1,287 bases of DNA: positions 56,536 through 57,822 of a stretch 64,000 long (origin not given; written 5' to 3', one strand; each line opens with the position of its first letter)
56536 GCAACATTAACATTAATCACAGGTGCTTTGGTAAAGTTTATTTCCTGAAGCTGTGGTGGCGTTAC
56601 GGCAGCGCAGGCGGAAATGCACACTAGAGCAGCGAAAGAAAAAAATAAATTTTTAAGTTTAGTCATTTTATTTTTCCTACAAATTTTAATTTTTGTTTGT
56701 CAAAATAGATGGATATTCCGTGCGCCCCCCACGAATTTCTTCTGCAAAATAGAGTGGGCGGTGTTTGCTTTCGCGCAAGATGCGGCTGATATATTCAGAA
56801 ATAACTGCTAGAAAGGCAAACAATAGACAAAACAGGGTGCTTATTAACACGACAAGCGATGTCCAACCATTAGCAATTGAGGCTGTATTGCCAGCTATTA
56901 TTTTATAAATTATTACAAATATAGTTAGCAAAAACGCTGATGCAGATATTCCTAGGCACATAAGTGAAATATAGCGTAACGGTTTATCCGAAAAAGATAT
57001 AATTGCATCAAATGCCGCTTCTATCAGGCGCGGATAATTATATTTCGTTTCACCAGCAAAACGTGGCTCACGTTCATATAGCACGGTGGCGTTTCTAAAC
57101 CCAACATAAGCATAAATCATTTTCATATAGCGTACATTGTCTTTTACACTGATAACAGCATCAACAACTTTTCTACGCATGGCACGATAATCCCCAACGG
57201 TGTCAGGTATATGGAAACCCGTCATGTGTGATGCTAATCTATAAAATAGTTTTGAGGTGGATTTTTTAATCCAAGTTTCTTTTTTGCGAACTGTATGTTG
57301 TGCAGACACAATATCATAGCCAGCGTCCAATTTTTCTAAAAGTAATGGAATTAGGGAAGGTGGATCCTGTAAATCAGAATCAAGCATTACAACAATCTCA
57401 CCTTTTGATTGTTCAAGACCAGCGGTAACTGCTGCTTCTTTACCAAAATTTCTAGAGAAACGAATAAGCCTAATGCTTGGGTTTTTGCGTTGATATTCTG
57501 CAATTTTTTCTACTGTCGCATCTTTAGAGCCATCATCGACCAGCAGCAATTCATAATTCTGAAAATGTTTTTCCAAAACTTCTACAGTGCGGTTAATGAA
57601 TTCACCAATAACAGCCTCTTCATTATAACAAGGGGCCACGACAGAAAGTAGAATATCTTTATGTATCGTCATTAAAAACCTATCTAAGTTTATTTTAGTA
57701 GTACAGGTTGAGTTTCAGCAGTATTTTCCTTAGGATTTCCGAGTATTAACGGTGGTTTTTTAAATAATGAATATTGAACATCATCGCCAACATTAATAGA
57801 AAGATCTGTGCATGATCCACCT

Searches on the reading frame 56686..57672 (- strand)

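Call 74: search_protein_families(library=pfam, proteins=[window:56686-57672:-], max_evalue=0.00001)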
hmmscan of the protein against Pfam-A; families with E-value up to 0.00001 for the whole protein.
window:56686-57672:- (328 aa): 3 families
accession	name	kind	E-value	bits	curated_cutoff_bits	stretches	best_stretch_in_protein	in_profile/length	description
PF00535.33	Glycos_transf_2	-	6.4e-39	134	23.3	1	10-172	1-166/168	Glycosyl transferase family 2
PF13641.12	Glyco_tranf_2_3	-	1e-12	49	27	1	9-171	3-172/230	Glycosyltransferase like family 2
PF10111.15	Glyco_tranf_2_2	-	2e-06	27.9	27.3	1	10-100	1-91/276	Glycosyltransferase like family 2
